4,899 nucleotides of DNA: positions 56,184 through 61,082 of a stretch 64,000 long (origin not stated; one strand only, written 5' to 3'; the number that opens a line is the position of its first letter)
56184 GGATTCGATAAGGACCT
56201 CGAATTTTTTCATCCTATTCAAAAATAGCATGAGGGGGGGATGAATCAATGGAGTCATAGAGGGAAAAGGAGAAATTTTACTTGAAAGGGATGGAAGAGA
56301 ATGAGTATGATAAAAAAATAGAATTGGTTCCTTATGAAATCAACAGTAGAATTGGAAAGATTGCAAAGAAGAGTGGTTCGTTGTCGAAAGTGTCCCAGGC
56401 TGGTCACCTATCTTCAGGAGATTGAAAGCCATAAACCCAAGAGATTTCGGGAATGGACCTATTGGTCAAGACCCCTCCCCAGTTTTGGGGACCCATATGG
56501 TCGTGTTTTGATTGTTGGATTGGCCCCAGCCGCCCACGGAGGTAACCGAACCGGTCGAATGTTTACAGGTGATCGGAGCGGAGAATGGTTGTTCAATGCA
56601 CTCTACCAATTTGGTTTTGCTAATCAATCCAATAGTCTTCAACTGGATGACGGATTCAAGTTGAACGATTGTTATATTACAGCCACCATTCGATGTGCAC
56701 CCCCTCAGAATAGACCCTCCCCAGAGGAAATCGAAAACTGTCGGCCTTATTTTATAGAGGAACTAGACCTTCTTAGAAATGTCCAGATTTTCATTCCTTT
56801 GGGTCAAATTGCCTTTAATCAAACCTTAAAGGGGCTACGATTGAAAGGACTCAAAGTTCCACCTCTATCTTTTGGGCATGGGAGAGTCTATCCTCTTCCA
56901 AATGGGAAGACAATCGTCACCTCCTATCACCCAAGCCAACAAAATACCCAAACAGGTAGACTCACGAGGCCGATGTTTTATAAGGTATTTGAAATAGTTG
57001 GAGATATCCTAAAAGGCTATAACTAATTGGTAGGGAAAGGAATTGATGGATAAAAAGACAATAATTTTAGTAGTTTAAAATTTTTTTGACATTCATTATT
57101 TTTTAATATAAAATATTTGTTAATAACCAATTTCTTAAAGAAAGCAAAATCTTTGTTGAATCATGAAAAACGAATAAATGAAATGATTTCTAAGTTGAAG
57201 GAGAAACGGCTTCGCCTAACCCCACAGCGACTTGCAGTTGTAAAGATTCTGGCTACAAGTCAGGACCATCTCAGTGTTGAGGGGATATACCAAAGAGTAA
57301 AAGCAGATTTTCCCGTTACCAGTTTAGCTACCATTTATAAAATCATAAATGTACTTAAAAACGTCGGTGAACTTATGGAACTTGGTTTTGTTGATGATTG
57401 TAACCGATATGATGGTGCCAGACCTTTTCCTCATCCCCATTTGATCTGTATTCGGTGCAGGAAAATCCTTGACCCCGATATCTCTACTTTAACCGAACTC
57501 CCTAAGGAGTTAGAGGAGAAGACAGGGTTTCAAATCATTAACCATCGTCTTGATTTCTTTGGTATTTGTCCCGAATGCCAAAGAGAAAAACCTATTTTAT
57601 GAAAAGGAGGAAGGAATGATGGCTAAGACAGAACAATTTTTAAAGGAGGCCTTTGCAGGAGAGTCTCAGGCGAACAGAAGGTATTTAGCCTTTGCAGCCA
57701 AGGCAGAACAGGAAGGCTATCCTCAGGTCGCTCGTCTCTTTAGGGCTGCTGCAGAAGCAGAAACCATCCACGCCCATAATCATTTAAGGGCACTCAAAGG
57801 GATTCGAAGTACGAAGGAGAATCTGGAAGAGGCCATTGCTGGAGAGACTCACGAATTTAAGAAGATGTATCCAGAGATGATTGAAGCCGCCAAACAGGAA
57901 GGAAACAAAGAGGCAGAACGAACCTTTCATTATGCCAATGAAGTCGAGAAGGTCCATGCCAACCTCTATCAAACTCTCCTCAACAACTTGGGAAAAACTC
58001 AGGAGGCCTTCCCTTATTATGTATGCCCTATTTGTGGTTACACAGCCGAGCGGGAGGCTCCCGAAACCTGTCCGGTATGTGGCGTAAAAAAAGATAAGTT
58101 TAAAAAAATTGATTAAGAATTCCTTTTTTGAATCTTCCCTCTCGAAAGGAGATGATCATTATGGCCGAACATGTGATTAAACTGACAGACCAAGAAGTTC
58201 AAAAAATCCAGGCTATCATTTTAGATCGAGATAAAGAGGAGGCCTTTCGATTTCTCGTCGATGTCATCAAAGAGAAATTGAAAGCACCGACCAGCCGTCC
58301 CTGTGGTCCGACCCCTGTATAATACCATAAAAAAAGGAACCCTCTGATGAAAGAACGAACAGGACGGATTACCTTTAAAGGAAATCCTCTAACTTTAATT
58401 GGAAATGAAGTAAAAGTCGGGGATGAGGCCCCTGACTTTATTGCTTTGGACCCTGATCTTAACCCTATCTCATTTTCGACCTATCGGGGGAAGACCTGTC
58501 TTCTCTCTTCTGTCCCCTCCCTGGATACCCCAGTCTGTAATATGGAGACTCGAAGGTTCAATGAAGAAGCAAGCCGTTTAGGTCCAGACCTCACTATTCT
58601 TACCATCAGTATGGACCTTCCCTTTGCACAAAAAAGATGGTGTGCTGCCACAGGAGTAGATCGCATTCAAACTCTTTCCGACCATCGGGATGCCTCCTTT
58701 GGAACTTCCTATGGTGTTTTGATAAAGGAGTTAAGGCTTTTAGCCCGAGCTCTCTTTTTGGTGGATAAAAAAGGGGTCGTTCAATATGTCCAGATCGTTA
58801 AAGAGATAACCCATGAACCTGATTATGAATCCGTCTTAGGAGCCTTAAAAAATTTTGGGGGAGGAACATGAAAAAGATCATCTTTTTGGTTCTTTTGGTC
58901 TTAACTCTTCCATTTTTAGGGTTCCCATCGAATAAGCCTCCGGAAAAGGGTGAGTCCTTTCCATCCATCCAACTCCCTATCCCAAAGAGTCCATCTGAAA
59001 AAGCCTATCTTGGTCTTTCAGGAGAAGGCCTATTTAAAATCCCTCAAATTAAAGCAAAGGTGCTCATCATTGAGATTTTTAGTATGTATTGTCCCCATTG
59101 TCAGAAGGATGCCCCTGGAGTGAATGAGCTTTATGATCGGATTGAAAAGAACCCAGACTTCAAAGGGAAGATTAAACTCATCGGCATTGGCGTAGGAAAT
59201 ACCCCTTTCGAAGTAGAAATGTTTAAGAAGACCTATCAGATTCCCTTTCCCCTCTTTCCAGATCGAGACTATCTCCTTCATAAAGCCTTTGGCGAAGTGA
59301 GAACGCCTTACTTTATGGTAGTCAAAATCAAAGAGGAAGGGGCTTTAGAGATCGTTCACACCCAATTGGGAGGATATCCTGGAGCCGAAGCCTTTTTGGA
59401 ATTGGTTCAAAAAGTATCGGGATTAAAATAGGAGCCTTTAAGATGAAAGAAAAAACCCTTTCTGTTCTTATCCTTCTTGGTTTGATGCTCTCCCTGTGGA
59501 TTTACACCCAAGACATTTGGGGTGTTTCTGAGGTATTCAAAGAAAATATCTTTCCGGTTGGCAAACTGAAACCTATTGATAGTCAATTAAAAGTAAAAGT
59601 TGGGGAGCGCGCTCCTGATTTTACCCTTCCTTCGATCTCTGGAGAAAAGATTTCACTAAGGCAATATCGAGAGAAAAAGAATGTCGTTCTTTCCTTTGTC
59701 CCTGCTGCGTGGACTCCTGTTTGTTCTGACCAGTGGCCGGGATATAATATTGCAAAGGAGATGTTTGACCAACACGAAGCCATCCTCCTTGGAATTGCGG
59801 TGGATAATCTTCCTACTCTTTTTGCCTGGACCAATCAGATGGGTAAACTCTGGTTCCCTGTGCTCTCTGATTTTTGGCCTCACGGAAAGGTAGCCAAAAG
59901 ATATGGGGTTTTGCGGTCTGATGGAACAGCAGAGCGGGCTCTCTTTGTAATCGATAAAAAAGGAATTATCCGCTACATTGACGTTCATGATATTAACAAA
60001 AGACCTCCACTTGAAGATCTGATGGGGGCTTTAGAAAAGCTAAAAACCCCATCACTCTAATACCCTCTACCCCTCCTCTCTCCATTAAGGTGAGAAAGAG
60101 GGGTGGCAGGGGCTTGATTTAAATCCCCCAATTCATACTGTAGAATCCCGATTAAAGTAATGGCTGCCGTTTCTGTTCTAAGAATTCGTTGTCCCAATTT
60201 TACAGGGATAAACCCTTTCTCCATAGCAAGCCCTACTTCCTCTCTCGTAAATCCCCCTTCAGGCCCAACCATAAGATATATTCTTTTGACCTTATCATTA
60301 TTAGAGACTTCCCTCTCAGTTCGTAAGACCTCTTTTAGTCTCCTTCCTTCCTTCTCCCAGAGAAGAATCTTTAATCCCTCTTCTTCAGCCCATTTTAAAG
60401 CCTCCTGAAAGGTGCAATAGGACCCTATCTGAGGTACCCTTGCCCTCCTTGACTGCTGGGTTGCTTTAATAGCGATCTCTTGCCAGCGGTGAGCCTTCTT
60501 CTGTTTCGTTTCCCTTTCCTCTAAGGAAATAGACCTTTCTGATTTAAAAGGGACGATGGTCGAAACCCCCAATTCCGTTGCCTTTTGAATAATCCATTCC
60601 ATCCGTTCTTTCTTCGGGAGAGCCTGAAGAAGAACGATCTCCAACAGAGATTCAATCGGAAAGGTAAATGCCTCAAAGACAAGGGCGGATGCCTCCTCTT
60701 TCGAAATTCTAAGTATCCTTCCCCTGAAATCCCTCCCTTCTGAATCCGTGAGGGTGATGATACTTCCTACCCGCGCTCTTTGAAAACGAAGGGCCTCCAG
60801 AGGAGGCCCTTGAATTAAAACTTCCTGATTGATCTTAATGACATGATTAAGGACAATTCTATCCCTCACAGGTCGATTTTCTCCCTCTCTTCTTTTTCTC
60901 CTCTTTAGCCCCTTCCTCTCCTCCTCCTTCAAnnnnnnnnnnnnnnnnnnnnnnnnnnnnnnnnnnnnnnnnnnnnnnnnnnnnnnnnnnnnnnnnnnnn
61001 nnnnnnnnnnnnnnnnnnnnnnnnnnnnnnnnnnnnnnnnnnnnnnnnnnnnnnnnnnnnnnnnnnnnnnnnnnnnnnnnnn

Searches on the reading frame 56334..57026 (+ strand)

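Call 53: search_protein_families(library=pfam, proteins=[window:56334-57026:+], max_evalue=0.00001)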
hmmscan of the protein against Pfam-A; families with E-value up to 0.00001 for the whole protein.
window:56334-57026:+ (230 aa): 1 family
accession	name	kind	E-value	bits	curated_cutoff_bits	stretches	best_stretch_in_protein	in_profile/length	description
PF03167.25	UDG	-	5.3e-29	101.5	24.3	1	49-220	1-138/141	Uracil DNA glycosylase superfamily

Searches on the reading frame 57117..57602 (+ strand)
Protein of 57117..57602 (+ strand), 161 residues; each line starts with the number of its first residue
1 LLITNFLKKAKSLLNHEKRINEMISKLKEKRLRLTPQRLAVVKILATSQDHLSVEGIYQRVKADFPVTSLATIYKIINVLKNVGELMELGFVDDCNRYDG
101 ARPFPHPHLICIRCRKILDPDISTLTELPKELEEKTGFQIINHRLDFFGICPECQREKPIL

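Call 53: search_protein_families(library=pfam, proteins=[window:57117-57602:+], max_evalue=0.00001)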
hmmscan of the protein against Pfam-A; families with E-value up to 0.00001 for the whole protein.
window:57117-57602:+ (161 aa): 1 family
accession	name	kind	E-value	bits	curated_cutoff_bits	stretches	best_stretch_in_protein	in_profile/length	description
PF01475.25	FUR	-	4.4e-26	91.9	23.1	1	30-147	2-120/121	Ferric uptake regulator family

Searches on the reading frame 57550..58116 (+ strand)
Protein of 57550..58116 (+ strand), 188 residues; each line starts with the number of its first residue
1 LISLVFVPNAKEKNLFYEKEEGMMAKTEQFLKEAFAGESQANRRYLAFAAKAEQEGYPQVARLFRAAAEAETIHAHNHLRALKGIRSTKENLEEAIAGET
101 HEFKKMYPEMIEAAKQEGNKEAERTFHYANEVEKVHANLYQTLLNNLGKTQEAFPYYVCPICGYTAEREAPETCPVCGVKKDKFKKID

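Call 53: search_protein_families(library=pfam, proteins=[window:57550-58116:+], max_evalue=0.00001)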
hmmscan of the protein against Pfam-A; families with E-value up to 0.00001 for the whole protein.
window:57550-58116:+ (188 aa): 2 families
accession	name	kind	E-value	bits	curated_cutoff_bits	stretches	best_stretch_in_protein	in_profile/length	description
PF02915.23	Rubrerythrin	-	4.8e-27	95.4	22.8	1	30-143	2-136/137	Rubrerythrin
PF21349.2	RUBY_RBDX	-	1.4e-11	44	26.5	1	157-185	1-30/30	Rubrerythrin, rubredoxin-like domain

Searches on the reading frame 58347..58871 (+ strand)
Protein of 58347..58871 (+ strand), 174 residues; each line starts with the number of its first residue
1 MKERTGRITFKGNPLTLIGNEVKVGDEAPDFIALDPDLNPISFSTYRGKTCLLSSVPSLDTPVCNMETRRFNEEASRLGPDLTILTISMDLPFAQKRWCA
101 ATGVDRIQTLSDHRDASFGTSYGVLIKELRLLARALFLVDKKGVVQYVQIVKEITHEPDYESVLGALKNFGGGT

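Call 53: search_protein_families(library=pfam, proteins=[window:58347-58871:+], max_evalue=0.00001)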
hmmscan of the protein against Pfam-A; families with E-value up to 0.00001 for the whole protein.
window:58347-58871:+ (174 aa): 2 families
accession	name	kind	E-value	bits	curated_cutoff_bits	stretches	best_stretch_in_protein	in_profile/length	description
PF08534.16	Redoxin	-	1.5e-26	93.4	26.6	1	23-164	1-148/148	Redoxin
PF00578.27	AhpC-TSA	-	3.9e-22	78.9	26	1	24-148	1-124/124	AhpC/TSA family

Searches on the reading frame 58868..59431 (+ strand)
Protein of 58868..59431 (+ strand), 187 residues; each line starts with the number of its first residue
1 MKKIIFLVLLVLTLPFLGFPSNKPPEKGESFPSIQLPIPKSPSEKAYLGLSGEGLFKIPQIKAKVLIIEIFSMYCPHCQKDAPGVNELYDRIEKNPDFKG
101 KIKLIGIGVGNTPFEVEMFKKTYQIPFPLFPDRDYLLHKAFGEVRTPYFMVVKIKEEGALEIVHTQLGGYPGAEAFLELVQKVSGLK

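Call 53: search_protein_families(library=pfam, proteins=[window:58868-59431:+], max_evalue=0.00001)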
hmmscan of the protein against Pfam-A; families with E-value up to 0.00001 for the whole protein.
window:58868-59431:+ (187 aa): 2 families
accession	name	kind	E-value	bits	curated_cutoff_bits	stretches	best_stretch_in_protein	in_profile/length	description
PF00578.27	AhpC-TSA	-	1.2e-09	38.5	26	1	54-147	16-104/124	AhpC/TSA family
PF08534.16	Redoxin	-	8.1e-07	29.4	26.6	1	29-169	4-135/148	Redoxin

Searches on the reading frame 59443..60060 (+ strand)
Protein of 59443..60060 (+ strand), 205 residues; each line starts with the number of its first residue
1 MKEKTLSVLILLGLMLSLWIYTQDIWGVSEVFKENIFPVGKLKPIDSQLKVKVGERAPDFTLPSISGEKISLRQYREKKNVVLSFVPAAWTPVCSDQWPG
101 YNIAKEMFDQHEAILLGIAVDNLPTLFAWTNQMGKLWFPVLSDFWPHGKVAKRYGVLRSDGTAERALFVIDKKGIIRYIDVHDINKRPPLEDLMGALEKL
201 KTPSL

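Call 8: search_protein_families(library=pfam, proteins=[window:59443-60060:+])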
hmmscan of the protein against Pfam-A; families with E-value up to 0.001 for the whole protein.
window:59443-60060:+ (205 aa): 2 families
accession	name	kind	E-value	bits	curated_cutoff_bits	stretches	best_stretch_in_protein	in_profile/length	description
PF00578.27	AhpC-TSA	-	1.5e-34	119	26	1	53-179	1-124/124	AhpC/TSA family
PF08534.16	Redoxin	-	4.5e-21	75.6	26.6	1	52-189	1-143/148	Redoxin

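Call 18: search_protein_families(library=ncbifam, proteins=[window:59443-60060:+], max_evalue=0.01)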
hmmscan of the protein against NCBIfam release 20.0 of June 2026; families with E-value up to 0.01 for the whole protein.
window:59443-60060:+ (205 aa): 15 families
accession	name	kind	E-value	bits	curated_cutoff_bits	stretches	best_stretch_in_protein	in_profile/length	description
NF009668.0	PRK13189.1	equivalog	2.8e-18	66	211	1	50-184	9-147/224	peroxiredoxin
NF009669.0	PRK13190.1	equivalog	4e-14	52.3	261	1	50-188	2-142/203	putative peroxiredoxin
NF006960.0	PRK09437.1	equivalog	4.5e-14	52.6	140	1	51-158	4-107/156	thioredoxin-dependent thiol peroxidase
NF001808.0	PRK00522.1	equivalog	1.3e-12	47.4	123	1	50-197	17-165/167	thiol peroxidase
NF009670.0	PRK13191.1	equivalog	2.1e-12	47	374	1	53-196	9-156/215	putative peroxiredoxin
NF040737.1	peroxi_PrxU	equivalog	2.2e-11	43.9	270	1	47-181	32-173/233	thioredoxin-dependent peroxiredoxin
NF010122.0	PRK13599.1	equivalog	1.3e-10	41.1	456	1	53-202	9-162/220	peroxiredoxin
NF045827.1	perox_SUH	exception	6.4e-10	38.7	298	1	50-198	17-166/178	thiol peroxidase Prx-SUH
TIGR03137.1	AhpC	equivalog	6.3e-09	35.8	272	1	79-184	32-139/187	alkyl hydroperoxide reductase subunit C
NF002854.0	PRK03147.1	subfamily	1.7e-08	34.6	170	1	47-179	32-155/176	thiol-disulfide oxidoreductase ResA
NF011576.0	PRK15000.1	subfamily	3.9e-08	33.2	301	1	51-189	2-150/200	peroxiredoxin C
NF053650.1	PerredPrxQDein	equivalog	1.6e-05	24.9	260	1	58-144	2-85/148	thioredoxin-dependent peroxiredoxin PrxQ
TIGR00385.1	dsbE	subfamily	2.7e-05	23.8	123.15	1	53-199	36-173/173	DsbE family thiol:disulfide interchange protein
NF011941.0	PRK15412.1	equivalog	0.00049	19.7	359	1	53-193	41-172/185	thiol:disulfide interchange protein DsbE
NF038285.1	deiodinase_rel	hypoth_equivalog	0.00084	18.9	250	1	52-86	177-212/347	deiodinase family protein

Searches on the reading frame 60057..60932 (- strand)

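Call 53: search_protein_families(library=pfam, proteins=[window:60057-60932:-], max_evalue=0.00001)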
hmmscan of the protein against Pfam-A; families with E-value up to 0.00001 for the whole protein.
window:60057-60932:- (291 aa): 1 family
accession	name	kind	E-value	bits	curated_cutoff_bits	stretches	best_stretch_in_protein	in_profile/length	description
PF04452.19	Methyltrans_RNA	-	3.2e-52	176.9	23.9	1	97-265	5-165/165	RNA methyltransferase domain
